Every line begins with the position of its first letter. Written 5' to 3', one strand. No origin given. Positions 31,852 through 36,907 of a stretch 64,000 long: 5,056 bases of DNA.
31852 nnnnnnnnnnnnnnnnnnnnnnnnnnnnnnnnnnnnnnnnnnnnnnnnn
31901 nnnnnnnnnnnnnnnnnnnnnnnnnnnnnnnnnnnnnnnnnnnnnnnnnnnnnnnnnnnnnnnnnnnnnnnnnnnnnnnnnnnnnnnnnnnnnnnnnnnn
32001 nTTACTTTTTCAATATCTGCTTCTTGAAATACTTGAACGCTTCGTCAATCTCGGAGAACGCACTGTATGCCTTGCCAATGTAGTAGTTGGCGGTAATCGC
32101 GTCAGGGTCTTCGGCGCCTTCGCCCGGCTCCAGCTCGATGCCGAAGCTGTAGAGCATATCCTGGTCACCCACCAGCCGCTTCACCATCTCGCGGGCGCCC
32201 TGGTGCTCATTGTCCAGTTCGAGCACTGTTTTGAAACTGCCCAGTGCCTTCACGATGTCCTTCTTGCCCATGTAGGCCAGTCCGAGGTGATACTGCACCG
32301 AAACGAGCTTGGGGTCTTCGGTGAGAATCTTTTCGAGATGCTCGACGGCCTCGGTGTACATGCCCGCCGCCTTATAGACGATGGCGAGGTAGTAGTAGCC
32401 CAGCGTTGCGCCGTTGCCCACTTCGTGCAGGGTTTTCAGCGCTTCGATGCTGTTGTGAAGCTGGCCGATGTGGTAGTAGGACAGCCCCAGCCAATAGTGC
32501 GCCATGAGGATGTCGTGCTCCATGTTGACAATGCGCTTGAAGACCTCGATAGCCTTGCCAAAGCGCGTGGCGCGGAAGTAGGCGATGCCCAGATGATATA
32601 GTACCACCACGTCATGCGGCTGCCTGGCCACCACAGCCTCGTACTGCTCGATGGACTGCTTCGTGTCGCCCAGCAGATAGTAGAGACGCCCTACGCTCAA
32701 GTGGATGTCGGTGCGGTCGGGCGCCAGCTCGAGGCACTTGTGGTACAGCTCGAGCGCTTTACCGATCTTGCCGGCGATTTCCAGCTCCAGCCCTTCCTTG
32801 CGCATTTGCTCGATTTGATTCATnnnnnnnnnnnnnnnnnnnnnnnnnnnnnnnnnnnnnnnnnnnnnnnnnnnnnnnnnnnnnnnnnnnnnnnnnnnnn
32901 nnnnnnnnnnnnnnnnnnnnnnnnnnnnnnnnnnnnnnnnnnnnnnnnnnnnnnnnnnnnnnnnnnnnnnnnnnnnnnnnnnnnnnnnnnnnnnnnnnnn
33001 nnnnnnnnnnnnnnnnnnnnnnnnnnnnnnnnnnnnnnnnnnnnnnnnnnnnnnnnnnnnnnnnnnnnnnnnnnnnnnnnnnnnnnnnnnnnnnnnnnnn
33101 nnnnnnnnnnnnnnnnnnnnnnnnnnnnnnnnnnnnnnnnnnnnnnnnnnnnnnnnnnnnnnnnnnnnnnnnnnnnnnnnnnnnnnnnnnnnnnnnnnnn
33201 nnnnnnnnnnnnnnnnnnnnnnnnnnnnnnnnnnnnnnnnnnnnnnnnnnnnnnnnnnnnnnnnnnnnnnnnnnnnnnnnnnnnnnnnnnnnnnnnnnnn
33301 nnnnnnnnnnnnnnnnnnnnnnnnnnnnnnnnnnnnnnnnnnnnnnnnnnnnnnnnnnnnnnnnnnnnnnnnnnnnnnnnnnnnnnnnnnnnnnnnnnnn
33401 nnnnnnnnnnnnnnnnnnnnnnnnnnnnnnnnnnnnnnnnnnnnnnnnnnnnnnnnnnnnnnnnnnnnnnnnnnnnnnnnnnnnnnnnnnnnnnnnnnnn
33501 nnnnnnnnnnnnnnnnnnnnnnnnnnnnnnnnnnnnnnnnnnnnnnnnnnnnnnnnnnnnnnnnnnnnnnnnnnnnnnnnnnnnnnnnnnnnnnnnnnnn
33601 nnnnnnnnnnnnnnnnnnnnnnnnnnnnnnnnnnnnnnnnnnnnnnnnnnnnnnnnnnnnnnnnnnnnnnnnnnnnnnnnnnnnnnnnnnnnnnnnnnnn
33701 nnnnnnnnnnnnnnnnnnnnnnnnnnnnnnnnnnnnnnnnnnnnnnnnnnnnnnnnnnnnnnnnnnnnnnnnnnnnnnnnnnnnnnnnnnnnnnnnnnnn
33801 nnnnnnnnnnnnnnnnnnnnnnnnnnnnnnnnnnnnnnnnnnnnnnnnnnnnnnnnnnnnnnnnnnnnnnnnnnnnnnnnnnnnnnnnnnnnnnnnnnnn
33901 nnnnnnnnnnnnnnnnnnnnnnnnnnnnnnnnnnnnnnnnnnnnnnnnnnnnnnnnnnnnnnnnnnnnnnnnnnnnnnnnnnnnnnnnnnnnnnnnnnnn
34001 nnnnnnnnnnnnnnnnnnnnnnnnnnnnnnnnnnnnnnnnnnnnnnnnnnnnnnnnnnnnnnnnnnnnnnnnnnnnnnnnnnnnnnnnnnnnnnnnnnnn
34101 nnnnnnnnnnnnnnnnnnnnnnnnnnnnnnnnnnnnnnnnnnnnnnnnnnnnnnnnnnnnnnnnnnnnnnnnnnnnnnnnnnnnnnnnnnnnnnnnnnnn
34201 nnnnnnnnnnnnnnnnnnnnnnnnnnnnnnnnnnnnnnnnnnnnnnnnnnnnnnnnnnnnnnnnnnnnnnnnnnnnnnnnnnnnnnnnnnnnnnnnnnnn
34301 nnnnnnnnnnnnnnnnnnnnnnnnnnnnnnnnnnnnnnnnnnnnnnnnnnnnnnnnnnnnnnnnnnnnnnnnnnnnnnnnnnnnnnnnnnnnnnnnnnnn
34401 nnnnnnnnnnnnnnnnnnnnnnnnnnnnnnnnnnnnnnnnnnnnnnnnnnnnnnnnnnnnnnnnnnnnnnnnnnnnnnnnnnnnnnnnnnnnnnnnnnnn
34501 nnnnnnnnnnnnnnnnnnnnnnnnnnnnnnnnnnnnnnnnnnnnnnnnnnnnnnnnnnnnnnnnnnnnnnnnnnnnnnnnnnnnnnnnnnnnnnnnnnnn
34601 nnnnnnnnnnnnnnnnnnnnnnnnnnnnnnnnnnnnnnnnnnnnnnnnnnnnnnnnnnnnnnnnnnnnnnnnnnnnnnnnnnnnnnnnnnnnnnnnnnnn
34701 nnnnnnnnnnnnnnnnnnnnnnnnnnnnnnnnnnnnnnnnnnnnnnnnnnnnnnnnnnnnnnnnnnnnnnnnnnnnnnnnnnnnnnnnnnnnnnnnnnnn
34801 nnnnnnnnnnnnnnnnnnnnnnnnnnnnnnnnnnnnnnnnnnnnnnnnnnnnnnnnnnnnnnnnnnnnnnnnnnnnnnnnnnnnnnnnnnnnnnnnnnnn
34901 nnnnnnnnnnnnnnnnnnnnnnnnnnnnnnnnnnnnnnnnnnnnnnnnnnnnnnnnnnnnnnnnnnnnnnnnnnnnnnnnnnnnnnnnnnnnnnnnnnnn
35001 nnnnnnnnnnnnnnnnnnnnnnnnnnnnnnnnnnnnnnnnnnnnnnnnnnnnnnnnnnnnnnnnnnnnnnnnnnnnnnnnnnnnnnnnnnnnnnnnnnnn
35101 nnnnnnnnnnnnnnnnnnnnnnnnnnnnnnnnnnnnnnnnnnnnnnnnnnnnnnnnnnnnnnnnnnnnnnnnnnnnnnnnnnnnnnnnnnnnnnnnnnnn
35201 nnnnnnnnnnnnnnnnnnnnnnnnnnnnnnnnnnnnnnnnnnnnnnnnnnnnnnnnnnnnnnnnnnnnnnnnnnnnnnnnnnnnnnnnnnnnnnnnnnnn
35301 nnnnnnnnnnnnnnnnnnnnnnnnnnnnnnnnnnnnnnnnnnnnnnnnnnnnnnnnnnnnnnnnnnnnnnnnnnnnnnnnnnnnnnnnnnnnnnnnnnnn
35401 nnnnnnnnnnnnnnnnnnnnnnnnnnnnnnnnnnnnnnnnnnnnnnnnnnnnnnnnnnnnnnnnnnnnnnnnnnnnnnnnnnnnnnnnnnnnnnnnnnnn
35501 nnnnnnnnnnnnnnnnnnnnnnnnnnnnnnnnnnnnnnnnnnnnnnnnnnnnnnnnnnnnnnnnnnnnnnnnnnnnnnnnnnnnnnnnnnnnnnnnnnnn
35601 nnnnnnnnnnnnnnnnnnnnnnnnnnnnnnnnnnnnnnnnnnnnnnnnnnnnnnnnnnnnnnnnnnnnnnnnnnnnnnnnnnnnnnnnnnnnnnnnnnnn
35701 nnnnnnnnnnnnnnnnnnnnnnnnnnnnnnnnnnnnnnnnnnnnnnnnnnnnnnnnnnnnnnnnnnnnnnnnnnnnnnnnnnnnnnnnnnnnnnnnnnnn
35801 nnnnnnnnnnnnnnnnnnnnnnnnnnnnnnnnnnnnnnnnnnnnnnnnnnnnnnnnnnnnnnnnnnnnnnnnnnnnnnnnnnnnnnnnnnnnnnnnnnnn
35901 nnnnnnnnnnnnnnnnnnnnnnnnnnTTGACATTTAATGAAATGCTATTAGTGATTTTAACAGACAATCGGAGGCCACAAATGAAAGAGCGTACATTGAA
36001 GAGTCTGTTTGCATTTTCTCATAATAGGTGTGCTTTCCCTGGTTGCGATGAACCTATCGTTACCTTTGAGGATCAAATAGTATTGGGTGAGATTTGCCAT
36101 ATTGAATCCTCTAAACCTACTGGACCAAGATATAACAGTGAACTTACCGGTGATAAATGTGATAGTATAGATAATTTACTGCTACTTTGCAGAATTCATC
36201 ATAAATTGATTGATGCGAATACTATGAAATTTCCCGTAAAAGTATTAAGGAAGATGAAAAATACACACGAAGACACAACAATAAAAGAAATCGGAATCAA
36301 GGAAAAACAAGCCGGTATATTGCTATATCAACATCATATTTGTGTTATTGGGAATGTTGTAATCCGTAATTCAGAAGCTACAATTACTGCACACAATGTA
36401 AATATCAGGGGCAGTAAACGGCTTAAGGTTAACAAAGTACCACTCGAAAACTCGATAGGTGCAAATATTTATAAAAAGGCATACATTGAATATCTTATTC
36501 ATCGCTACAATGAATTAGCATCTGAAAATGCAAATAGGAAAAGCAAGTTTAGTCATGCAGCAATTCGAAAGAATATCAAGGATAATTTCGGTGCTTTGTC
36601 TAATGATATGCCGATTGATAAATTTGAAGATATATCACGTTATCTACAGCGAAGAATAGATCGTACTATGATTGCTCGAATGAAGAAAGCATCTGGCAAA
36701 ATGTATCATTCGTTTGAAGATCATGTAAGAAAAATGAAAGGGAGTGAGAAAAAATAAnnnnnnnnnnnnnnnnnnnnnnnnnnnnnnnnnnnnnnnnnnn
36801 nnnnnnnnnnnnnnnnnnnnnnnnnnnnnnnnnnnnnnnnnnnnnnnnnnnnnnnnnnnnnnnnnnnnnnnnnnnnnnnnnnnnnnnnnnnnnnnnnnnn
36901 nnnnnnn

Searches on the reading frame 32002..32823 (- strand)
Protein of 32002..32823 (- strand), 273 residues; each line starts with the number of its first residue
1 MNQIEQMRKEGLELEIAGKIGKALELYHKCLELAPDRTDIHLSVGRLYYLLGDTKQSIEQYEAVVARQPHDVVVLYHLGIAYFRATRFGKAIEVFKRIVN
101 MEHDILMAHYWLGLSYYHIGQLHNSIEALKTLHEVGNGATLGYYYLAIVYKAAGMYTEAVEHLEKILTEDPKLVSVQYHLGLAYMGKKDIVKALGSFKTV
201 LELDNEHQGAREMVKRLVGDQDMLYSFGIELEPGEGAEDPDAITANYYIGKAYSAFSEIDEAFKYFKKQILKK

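Call 64: search_protein_families(library=pfam, proteins=[window:32002-32823:-], max_evalue=0.01)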
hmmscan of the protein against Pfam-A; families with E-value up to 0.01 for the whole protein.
window:32002-32823:- (273 aa): 30 families (the best 25 are shown)
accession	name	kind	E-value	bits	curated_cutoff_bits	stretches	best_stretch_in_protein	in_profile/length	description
PF07719.23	TPR_2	-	1.3e-32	109.6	27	3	142-172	3-33/34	Tetratricopeptide repeat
PF00515.34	TPR_1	-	1e-28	98.3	27.8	2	142-172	3-33/34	Tetratricopeptide repeat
PF13174.12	TPR_6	-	1.9e-23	81.9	26.3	1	143-172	3-32/33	Tetratricopeptide repeat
PF13181.12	TPR_8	-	4.9e-20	70.4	25.7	0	40-70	3-33/34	Tetratricopeptide repeat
PF13414.12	TPR_11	-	1.2e-19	70.1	26.8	3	45-84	1-40/42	TPR repeat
PF13424.12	TPR_12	-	1.7e-19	70.2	30.1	3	17-66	16-73/77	Tetratricopeptide repeat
PF14559.12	TPR_19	-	2e-19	70.1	25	3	152-206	3-57/68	Tetratricopeptide repeat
PF13432.12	TPR_16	-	1.4e-18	67.4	32.7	3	45-99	4-58/65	Tetratricopeptide repeat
PF13428.12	TPR_14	-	3.5e-17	61.6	23.5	1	143-181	4-42/44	Tetratricopeptide repeat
PF13431.12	TPR_17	-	2.7e-13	49.5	24.4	0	61-92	2-33/34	Tetratricopeptide repeat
PF12895.13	ANAPC3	-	3.8e-13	50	27.2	2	61-130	12-80/82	Anaphase-promoting complex, cyclosome, subunit 3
PF24575.1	TPR_Slam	-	6.4e-13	49.5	35.2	2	18-91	29-100/104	Surface lipoprotein assembly modifier, N-terminal TPR repeats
PF13176.12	TPR_7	-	3.9e-12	45.7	27.9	0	146-172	5-33/36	Tetratricopeptide repeat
PF13371.12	TPR_9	-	8.6e-10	38.9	35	1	21-73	12-64/73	Tetratricopeptide repeat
PF23914.1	TPR_CcmH_CycH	-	1.3e-09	38.6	42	1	19-101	65-150/158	Cytochrome c-type biogenesis protein H TPR domain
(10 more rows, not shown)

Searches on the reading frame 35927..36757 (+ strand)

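Call 64: search_protein_families(library=pfam, proteins=[window:35927-36757:+], max_evalue=0.01)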
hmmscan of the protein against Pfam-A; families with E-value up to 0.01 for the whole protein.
window:35927-36757:+ (276 aa): 1 family
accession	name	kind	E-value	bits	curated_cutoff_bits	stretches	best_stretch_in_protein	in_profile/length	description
PF13391.12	HNH_2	-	7.5e-06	26.2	21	1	35-97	1-60/66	HNH endonuclease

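Call 65: search_protein_families(library=padloc, proteins=[window:35927-36757:+], max_evalue=0.001)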
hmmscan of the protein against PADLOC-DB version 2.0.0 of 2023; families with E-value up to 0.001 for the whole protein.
window:35927-36757:+ (276 aa): 16 families
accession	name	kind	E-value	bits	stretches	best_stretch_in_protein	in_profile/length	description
PDLC04772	PDC-M68A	-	8e-29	99.4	1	19-200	5-188/253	-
PDLC00739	Effector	-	1.5e-26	91.6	1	15-146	4-140/378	Endonuclease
PDLC00746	Effector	-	6.8e-24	82.6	1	17-154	15-155/389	Endonuclease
PDLC01997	SAVED1--SAVED_HNH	-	7.5e-24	82.9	1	15-139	2-129/368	-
PDLC00406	SduA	-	3.3e-20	71.4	1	15-120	14-118/326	DUF4263 domain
PDLC00751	Effector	-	2.1e-19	67.9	1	3-118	115-234/530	Endonuclease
PDLC00749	Effector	-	3e-17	60.7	1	12-132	9-134/395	Endonuclease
PDLC01998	SAVED1--SAVED_HNH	-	2.6e-16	57.5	1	11-116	106-215/506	-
PDLC00747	Effector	-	7.5e-15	52.9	1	16-140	9-140/373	Endonuclease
PDLC00742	Effector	-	3.9e-13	47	1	11-113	113-219/527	Endonuclease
PDLC04773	PDC-M68A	-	3.1e-11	41.8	1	75-204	3-133/200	-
PDLC02000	Effector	-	4.4e-11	40.2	1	15-117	142-248/524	SAVED1--SAVED_HNH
PDLC00738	Effector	-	6.9e-11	39.5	1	14-118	142-250/529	Endonuclease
PDLC00743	Effector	-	2.7e-09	34.7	1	49-154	34-142/384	Endonuclease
PDLC00740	Effector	-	2.8e-09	34.2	1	50-120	48-121/391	Endonuclease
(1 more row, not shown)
